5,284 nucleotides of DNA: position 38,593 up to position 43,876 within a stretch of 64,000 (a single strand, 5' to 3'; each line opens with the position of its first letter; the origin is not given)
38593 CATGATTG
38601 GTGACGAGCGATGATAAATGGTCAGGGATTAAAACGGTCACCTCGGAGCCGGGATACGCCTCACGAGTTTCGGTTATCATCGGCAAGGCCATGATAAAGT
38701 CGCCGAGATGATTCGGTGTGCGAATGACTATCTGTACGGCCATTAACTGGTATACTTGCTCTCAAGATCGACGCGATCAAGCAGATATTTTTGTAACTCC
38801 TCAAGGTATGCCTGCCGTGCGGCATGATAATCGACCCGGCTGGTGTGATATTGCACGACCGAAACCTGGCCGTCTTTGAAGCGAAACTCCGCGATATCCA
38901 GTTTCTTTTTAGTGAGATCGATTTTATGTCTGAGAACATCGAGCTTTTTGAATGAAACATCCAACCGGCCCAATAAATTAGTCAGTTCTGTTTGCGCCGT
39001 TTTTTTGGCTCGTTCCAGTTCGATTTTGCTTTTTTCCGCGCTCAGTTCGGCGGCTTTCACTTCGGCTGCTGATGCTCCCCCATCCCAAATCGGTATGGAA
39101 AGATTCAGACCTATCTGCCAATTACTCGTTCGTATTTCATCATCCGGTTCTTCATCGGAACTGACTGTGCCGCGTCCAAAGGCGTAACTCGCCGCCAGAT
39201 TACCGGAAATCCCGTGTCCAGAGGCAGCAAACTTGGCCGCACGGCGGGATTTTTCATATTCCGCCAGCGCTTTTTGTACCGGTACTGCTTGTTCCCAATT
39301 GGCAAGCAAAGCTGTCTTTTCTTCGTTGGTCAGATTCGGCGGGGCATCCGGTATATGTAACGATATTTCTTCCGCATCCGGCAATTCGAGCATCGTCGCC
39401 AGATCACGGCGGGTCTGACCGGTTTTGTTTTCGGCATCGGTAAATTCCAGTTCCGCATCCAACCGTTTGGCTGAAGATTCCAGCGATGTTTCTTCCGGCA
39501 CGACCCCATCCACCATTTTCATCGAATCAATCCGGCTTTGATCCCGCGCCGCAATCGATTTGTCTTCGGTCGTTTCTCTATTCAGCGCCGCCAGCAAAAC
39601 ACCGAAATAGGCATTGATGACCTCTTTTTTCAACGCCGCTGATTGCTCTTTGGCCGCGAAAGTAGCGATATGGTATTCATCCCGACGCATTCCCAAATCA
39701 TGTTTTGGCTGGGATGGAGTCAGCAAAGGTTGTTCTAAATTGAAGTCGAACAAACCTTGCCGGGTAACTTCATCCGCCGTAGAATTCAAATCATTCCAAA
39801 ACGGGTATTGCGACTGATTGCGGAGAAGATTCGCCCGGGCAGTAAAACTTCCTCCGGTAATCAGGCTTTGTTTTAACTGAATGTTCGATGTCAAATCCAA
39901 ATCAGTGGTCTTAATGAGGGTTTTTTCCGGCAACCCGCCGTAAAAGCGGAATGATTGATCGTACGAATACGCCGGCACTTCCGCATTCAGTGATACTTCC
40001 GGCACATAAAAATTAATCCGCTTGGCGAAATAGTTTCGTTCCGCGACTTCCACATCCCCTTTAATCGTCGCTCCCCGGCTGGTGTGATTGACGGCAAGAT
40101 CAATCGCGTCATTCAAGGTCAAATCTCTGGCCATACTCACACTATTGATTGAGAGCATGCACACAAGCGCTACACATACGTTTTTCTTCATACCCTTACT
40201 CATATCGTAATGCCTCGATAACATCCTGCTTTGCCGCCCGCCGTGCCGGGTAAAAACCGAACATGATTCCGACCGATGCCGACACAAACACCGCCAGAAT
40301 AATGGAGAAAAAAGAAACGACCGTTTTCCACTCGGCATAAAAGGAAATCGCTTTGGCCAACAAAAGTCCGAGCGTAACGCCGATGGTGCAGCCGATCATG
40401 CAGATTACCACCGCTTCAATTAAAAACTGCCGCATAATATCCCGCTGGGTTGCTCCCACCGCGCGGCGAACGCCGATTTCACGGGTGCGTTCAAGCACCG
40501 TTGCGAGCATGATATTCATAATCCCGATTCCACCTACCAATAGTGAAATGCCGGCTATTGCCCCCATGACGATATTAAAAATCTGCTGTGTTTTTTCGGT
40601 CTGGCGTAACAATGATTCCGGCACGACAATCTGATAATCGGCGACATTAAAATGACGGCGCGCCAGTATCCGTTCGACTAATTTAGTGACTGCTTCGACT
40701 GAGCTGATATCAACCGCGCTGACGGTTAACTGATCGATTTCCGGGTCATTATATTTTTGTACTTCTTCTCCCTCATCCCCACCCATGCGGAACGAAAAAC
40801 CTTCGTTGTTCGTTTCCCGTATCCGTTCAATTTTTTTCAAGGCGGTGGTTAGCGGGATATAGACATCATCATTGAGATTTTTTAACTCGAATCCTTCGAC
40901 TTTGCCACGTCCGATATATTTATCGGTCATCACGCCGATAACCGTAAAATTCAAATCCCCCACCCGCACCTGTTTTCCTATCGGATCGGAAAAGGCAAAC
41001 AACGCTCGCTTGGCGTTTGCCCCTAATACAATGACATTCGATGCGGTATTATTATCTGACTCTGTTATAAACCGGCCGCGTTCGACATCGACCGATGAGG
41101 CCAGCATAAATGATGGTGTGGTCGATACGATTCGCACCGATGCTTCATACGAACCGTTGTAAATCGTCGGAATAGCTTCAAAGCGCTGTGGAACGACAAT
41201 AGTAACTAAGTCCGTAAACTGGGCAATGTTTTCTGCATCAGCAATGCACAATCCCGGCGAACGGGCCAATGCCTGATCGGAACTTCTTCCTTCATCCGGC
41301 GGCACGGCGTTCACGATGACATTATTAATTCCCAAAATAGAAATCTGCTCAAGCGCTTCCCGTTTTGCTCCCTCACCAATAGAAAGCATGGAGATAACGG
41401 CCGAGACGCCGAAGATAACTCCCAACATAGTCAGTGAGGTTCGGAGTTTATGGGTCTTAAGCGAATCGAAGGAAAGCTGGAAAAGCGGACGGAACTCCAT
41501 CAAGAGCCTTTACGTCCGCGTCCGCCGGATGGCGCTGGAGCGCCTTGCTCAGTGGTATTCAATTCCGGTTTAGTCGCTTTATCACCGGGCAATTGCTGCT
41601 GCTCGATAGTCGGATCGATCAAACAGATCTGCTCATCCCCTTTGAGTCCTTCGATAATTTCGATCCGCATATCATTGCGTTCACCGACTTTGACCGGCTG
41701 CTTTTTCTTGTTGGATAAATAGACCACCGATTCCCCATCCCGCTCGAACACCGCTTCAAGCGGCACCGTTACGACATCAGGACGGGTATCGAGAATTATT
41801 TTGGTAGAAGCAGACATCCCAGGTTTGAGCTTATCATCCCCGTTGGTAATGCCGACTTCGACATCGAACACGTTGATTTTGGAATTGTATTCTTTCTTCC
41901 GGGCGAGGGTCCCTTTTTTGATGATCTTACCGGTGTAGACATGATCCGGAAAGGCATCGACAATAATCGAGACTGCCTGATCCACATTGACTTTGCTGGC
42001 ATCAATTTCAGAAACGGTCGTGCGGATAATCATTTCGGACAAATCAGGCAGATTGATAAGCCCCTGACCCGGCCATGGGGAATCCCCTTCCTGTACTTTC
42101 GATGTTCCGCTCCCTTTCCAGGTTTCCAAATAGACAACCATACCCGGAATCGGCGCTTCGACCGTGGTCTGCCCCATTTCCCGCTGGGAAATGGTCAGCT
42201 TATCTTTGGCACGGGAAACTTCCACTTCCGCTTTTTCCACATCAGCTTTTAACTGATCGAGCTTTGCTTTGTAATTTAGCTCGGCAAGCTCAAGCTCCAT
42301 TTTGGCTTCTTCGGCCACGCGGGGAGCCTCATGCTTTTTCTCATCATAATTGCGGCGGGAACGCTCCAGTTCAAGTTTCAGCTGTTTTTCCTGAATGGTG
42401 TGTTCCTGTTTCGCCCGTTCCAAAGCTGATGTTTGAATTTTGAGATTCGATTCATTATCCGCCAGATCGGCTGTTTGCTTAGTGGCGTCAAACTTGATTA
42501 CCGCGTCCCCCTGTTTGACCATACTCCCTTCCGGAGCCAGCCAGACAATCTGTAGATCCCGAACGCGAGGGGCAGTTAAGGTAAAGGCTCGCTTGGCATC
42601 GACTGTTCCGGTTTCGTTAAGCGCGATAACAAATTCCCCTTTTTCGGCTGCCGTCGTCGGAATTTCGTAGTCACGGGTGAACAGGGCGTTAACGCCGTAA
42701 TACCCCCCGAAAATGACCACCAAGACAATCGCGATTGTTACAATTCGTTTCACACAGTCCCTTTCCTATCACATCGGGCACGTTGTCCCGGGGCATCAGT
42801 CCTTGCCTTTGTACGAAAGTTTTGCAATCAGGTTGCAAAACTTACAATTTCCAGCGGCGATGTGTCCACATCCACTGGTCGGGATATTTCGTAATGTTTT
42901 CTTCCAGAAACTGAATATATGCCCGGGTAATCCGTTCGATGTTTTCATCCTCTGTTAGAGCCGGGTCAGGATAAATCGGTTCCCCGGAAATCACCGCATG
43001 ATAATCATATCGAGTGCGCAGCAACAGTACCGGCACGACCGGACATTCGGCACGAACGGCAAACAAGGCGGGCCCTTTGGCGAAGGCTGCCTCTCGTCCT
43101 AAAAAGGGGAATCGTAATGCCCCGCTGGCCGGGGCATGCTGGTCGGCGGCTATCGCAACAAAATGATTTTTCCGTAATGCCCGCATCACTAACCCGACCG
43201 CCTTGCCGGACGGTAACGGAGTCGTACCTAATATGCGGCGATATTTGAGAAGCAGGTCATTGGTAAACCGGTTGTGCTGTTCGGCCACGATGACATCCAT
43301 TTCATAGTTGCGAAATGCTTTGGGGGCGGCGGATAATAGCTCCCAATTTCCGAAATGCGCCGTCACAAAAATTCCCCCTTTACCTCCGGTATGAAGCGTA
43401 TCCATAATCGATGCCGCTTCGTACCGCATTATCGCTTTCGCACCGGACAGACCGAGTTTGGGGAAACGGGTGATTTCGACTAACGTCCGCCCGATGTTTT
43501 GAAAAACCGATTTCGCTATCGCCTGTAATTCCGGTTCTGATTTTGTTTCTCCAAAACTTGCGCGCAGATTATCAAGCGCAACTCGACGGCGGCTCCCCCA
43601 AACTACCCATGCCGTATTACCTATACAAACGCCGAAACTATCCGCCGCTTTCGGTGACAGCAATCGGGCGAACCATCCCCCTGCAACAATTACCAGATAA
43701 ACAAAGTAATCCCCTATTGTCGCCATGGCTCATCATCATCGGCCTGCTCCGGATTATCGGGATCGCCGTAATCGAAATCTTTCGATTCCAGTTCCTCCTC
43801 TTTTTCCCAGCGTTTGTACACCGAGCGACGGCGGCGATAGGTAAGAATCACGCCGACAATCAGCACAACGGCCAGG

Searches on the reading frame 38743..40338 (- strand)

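Call 34: search_protein_families(library=pfam, proteins=[window:38743-40338:-], max_evalue=0.0001)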
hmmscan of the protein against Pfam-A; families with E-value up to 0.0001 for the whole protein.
window:38743-40338:- (531 aa): 1 family
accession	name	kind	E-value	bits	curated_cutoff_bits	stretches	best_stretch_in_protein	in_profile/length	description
PF02321.23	OEP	-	3.2e-25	89.5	22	1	354-526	15-183/187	Outer membrane efflux protein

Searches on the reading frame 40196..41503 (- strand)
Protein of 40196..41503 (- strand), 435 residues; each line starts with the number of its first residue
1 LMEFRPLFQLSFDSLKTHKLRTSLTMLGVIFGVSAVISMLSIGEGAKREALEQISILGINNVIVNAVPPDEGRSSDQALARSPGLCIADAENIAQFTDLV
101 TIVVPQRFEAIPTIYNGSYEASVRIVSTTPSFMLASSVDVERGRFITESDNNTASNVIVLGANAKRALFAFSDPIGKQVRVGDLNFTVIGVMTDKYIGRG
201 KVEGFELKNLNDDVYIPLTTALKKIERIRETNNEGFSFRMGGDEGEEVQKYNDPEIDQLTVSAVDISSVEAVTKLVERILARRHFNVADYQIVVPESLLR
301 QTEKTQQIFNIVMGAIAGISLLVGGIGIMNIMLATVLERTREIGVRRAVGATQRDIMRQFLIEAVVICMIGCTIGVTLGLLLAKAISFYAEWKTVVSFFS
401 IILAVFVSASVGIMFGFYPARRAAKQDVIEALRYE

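Call 34: search_protein_families(library=pfam, proteins=[window:40196-41503:-], max_evalue=0.0001)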
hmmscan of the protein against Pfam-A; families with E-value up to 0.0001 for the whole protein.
window:40196-41503:- (435 aa): 2 families
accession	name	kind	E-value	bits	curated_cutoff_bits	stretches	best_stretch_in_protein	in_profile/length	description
PF12704.14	MacB_PCD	-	4.7e-38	132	27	1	22-278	1-206/207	MacB-like periplasmic core domain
PF02687.27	FtsX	-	2.5e-23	82.9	25.5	1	315-427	2-119/120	FtsX-like permease C-terminal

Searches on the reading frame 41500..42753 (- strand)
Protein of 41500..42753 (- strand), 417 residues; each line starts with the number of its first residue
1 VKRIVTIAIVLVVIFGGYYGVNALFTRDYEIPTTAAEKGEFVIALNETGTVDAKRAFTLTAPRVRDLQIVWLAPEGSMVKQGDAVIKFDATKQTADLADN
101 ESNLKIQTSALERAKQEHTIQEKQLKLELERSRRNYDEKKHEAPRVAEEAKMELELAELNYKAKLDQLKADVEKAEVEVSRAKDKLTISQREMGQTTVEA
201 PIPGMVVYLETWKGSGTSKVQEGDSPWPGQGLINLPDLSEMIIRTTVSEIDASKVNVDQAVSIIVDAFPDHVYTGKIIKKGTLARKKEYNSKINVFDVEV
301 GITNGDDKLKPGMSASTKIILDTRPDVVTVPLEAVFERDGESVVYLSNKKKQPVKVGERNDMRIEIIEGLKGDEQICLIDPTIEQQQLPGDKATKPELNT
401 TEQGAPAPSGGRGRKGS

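Call 34: search_protein_families(library=pfam, proteins=[window:41500-42753:-], max_evalue=0.0001)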
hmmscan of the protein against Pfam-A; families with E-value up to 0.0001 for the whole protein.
window:41500-42753:- (417 aa): 2 families
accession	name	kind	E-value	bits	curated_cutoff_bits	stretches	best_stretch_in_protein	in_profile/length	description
PF16576.10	HlyD_D23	-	1.9e-09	37.6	30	1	143-315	77-214/214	Barrel-sandwich domain of CusB or HlyD membrane-fusion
PF13437.12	HlyD_3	-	1.4e-06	29.4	22.2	1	197-312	1-106/106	HlyD family secretion protein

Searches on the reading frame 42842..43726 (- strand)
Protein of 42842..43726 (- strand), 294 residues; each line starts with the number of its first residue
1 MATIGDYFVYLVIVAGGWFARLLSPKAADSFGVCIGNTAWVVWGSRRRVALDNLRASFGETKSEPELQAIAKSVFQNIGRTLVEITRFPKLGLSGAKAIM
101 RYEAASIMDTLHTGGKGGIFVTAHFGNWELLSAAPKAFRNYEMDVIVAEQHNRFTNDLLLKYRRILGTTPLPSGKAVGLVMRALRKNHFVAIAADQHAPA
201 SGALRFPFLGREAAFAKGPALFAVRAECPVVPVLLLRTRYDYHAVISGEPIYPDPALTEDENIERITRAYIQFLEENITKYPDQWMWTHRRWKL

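Call 34: search_protein_families(library=pfam, proteins=[window:42842-43726:-], max_evalue=0.0001)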
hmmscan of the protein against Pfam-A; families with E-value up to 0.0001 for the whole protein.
window:42842-43726:- (294 aa): 1 family
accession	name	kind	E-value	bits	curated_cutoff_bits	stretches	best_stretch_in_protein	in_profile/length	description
PF03279.18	Lip_A_acyltrans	-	8.2e-39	134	22.3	1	7-293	13-294/295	Bacterial lipid A biosynthesis acyltransferase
